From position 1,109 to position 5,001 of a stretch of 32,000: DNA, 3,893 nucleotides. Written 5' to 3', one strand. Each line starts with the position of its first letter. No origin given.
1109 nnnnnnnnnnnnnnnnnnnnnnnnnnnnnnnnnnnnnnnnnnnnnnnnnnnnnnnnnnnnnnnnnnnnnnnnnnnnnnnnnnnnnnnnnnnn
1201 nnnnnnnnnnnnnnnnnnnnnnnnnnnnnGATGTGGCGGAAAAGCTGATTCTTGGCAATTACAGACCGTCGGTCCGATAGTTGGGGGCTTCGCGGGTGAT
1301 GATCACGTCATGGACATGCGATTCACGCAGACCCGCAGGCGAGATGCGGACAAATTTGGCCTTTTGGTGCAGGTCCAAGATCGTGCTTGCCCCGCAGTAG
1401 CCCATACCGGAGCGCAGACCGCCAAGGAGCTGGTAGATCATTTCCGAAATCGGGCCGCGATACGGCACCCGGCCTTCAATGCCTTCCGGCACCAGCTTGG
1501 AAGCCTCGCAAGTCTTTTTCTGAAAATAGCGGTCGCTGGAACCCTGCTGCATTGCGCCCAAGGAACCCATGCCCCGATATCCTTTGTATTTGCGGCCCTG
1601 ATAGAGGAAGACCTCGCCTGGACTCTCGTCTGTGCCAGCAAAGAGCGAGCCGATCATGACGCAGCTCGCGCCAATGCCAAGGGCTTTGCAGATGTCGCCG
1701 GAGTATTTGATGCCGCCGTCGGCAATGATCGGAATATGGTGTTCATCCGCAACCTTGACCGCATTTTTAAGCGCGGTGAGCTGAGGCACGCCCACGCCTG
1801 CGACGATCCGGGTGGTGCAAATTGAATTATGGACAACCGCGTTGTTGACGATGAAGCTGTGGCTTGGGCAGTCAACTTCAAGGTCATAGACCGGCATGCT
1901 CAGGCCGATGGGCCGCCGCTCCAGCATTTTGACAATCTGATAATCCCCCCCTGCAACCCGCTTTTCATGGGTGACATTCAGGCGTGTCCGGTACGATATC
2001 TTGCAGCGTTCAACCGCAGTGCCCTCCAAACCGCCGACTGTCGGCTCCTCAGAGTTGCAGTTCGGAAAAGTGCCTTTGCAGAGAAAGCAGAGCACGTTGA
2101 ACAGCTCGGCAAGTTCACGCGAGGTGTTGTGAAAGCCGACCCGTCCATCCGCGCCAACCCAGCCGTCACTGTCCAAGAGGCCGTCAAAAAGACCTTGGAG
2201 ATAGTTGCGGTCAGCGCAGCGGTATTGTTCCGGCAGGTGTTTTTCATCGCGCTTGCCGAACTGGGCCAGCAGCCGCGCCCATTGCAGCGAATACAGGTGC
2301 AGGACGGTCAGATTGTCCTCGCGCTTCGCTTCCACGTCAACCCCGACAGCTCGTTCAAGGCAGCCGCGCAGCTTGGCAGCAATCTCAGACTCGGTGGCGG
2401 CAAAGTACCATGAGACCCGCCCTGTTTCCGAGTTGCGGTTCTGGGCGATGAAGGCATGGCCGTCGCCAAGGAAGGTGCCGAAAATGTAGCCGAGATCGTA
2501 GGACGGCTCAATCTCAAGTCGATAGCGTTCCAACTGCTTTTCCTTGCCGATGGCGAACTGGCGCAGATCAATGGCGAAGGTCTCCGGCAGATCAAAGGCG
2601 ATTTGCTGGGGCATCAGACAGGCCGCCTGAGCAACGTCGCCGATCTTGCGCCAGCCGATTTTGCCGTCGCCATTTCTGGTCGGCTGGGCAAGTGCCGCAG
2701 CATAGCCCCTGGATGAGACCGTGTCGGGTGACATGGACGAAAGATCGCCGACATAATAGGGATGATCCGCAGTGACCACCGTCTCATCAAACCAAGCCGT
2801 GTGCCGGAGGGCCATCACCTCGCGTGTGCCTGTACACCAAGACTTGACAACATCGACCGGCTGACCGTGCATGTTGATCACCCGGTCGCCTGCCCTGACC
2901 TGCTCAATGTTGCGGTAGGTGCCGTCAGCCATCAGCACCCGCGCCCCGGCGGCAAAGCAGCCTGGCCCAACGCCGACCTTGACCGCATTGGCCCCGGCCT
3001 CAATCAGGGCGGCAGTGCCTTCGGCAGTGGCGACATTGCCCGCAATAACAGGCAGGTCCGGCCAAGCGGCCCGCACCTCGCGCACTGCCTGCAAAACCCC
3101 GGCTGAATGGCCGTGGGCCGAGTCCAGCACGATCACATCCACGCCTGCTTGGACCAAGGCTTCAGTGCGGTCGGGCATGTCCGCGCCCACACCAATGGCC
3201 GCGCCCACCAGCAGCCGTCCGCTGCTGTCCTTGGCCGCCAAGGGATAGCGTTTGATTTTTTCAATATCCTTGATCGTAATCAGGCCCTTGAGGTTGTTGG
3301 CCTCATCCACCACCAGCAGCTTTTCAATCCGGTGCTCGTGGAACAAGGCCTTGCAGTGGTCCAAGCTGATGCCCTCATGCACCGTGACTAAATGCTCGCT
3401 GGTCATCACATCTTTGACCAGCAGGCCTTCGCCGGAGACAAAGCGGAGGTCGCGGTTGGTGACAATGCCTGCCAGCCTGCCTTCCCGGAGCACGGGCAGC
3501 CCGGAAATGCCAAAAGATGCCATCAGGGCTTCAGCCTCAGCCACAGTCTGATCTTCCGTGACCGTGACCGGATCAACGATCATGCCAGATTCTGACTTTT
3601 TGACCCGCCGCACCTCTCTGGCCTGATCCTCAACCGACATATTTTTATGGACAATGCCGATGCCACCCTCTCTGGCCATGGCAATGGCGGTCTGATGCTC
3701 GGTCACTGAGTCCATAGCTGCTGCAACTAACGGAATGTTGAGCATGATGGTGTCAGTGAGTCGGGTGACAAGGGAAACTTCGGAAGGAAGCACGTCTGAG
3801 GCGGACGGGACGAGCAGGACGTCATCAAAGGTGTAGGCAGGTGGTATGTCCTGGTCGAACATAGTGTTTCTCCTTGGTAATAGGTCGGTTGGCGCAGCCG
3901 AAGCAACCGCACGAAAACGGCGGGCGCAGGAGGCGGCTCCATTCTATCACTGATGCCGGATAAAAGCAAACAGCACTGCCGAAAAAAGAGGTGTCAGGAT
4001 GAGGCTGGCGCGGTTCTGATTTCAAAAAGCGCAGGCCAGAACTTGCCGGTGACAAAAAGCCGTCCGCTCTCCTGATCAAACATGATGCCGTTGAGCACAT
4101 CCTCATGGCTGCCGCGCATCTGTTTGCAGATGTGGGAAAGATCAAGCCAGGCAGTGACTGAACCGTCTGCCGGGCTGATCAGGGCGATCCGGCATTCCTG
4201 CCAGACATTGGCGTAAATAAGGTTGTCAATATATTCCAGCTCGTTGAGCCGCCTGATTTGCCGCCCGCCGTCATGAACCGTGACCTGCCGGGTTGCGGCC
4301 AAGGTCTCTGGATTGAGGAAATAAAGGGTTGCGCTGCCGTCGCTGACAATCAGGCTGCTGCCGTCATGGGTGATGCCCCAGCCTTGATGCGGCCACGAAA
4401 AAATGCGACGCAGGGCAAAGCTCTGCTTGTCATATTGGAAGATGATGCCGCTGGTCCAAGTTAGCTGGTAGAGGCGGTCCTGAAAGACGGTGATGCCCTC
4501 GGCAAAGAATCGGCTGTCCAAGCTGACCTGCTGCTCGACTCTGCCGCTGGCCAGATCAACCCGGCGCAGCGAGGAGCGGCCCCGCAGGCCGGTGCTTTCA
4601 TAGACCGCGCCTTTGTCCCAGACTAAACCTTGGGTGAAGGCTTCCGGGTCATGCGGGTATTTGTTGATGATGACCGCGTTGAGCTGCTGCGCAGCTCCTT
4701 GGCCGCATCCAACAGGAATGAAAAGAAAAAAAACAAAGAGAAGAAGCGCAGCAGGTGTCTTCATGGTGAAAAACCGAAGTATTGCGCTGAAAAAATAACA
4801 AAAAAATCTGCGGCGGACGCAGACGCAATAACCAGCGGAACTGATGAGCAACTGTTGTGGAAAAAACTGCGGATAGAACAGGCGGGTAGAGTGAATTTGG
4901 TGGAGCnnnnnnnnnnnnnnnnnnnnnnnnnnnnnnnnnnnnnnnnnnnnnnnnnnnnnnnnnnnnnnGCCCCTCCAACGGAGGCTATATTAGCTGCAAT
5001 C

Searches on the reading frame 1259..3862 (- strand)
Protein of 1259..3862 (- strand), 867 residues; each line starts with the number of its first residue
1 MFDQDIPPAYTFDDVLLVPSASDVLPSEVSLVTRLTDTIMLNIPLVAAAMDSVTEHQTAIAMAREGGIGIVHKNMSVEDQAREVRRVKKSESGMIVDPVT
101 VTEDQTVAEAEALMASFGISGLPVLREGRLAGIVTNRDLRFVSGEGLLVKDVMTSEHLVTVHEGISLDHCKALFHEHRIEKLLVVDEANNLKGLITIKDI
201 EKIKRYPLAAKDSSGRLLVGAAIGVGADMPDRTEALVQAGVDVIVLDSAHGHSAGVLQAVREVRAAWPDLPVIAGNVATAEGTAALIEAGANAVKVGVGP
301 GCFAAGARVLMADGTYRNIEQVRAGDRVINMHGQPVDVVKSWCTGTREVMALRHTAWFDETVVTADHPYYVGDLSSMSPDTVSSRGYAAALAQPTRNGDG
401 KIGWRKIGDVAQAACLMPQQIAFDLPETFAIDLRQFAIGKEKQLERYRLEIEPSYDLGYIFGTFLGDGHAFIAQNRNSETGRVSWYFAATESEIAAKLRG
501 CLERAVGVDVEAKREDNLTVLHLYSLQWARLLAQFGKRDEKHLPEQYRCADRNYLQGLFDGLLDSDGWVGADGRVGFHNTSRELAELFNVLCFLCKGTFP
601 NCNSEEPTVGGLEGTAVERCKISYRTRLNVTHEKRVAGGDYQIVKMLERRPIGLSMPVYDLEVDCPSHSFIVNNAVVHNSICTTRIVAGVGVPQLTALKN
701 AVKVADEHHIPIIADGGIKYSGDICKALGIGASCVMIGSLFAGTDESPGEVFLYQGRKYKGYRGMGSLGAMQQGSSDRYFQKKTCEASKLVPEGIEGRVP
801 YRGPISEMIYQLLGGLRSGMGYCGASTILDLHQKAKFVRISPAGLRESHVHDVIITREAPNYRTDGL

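Call 19: search_protein_families(library=pfam, proteins=[window:1259-3862:-], max_evalue=0.001)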
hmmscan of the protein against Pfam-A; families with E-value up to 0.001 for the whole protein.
window:1259-3862:- (867 aa): 8 families
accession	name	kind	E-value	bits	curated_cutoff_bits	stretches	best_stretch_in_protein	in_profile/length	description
PF00478.31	IMPDH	-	2e-156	520.8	25.6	2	680-851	178-345/345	IMP dehydrogenase / GMP reductase domain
PF00571.33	CBS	-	1.5e-22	80.1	24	2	94-140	5-52/57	CBS domain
PF03060.21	NMO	-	8.6e-12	45.5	28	1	703-751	187-235/331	Nitronate monooxygenase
PF05203.21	Hom_end_hint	-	1.1e-07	32.5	32.1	1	302-340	1-39/228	Hom_end-associated Hint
PF01070.24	FMN_dh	-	5.8e-07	29.3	24.9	1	694-741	259-305/350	FMN-dependent dehydrogenase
PF14528.11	LAGLIDADG_3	-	5.4e-05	23.8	22.5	0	557-588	5-39/82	LAGLIDADG-like domain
PF14623.11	Vint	-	0.00013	22.3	27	1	301-372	1-67/166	Hint-domain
PF01180.27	DHO_dh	-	0.00058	19.6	27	0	696-741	225-272/291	Dihydroorotate dehydrogenase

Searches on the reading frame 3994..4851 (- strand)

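Call 19: search_protein_families(library=pfam, proteins=[window:3994-4851:-], max_evalue=0.001)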
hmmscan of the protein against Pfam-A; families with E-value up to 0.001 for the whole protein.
window:3994-4851:- (285 aa): 2 families
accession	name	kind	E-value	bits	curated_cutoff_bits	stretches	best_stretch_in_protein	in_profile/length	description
PF05096.18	Glu_cyclase_2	-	9.9e-92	307.3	22.3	1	53-279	21-248/249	Glutamine cyclotransferase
PF21959.2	DUF6923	-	0.00028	21.2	27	0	167-235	101-167/234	Repeat of unknown function (DUF6923)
